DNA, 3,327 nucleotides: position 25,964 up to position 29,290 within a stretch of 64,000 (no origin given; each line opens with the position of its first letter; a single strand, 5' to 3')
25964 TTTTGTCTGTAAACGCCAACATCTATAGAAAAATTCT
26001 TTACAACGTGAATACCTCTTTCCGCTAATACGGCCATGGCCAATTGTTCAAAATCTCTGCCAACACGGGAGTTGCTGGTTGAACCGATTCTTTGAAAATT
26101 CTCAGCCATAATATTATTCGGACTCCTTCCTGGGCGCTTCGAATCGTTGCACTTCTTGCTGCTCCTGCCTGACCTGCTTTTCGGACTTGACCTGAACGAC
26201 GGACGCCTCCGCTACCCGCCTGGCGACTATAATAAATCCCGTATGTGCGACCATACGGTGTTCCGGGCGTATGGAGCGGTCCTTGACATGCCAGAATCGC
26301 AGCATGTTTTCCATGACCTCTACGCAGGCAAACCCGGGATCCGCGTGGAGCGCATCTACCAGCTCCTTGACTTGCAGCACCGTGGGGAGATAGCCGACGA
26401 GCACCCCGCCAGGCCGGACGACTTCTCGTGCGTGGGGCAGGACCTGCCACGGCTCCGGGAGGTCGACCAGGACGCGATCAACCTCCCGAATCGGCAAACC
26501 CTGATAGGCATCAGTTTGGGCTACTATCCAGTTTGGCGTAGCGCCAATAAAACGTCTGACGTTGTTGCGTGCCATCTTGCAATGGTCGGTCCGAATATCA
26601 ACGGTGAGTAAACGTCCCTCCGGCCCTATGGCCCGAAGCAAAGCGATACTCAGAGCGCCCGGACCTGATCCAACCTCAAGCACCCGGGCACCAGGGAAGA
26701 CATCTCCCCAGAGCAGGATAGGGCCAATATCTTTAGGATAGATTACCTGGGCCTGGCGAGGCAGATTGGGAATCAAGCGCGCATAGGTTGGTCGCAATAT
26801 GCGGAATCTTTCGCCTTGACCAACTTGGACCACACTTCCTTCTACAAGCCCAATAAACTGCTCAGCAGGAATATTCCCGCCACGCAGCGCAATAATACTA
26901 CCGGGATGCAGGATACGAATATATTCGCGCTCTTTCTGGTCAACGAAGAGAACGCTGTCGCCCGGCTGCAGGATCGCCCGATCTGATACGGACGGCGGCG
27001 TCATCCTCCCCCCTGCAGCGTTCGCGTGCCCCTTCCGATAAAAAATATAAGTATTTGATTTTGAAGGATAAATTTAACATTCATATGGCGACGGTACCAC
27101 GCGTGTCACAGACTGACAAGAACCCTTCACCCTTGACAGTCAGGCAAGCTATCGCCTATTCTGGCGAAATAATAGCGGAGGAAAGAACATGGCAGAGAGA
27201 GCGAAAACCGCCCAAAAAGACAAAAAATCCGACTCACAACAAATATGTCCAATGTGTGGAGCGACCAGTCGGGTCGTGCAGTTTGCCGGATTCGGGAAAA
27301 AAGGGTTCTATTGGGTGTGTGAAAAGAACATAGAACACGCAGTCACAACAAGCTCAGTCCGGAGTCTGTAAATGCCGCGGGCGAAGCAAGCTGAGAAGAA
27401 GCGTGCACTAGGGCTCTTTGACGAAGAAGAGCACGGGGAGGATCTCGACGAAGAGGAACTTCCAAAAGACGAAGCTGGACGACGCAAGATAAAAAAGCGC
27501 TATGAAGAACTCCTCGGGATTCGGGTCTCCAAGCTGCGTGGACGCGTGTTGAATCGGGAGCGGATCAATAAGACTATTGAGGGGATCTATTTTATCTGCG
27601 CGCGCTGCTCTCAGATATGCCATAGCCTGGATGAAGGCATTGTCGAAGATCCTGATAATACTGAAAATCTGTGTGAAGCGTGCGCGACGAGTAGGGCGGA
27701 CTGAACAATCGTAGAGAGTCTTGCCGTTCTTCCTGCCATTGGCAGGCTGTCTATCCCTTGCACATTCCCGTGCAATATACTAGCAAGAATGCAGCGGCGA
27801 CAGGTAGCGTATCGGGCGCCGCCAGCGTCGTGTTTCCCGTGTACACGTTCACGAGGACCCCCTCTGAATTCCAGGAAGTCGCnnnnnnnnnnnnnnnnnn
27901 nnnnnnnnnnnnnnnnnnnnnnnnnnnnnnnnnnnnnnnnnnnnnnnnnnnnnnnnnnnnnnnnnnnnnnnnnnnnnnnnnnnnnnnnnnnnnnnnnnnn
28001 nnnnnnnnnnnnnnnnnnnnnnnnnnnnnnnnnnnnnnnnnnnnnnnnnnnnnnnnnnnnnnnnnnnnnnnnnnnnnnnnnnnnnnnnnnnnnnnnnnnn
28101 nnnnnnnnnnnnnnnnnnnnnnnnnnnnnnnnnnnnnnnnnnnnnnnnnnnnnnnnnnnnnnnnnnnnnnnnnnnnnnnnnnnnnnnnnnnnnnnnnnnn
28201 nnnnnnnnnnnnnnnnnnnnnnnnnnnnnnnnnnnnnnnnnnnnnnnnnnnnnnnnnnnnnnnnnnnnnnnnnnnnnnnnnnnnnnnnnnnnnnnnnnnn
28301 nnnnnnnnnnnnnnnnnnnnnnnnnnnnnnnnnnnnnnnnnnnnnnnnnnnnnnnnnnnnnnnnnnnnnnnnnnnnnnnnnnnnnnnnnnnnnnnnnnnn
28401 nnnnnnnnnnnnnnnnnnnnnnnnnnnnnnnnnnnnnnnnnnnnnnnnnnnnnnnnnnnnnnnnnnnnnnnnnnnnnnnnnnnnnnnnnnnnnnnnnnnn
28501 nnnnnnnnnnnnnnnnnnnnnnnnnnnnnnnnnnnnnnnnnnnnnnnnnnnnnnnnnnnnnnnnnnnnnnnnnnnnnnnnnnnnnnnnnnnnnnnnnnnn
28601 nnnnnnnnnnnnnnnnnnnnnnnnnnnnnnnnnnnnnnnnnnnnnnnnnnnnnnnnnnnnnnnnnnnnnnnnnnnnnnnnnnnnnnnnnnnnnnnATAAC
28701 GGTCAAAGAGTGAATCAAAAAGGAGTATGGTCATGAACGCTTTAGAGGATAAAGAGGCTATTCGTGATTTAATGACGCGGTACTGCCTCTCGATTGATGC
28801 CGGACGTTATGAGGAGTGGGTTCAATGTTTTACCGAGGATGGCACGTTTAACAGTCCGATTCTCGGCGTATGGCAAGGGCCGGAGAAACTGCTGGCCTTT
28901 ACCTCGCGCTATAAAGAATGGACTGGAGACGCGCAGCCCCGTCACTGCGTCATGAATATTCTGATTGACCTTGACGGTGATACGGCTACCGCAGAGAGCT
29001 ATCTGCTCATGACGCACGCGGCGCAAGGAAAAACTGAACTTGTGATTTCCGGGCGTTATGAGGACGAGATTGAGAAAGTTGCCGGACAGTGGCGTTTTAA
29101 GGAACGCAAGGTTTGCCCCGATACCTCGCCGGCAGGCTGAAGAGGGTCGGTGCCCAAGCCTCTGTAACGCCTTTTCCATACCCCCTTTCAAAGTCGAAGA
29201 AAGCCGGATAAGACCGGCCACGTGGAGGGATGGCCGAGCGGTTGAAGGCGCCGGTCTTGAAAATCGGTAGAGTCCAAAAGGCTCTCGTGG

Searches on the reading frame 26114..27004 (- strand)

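Call 32: search_protein_families(library=pfam, proteins=[window:26114-27004:-], max_evalue=0.001)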
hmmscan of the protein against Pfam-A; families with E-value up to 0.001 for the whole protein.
window:26114-27004:- (296 aa): 8 families
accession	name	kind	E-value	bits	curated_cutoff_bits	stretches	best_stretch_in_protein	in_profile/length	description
PF08704.16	GCD14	-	4.6e-27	95.7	26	1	69-253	5-192/247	tRNA methyltransferase complex GCD14 subunit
PF14801.12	TrmI-like_N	-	4.6e-08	33.3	24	1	12-59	3-50/50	TrmI-like N-terminal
PF13649.12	Methyltransf_25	-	9.7e-08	33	27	1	108-200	1-97/97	Methyltransferase domain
PF01135.25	PCMT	-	5.4e-07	30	20.3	1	98-171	67-138/210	Protein-L-isoaspartate(D-aspartate) O-methyltransferase (PCMT)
PF13847.12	Methyltransf_31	-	4.1e-06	27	27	1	105-203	4-108/145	Methyltransferase domain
PF08242.18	Methyltransf_12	-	3e-05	25.1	30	1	109-202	1-98/98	Methyltransferase domain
PF08241.18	Methyltransf_11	-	6.4e-05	24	21.2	1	109-203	1-94/95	Methyltransferase domain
PF01209.24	Ubie_methyltran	-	0.00033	20.5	20.1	1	104-203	47-150/233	ubiE/COQ5 methyltransferase family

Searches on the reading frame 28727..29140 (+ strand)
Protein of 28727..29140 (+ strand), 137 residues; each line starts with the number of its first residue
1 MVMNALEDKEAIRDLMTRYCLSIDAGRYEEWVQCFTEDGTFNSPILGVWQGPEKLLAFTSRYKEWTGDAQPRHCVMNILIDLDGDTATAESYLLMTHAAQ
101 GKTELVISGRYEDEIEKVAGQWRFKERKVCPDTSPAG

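Call 32: search_protein_families(library=pfam, proteins=[window:28727-29140:+], max_evalue=0.001)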
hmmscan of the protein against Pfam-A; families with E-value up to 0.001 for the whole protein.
window:28727-29140:+ (137 aa): 3 families
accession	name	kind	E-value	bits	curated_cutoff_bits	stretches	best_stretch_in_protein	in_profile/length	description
PF13577.12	SnoaL_4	-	5.6e-33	114.1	24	1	5-128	2-126/126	SnoaL-like domain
PF12680.13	SnoaL_2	-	5e-07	30.7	27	1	18-104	3-84/102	SnoaL-like domain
PF00866.24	Ring_hydroxyl_B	-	1.1e-05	26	27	0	71-130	75-136/144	Ring hydroxylating beta subunit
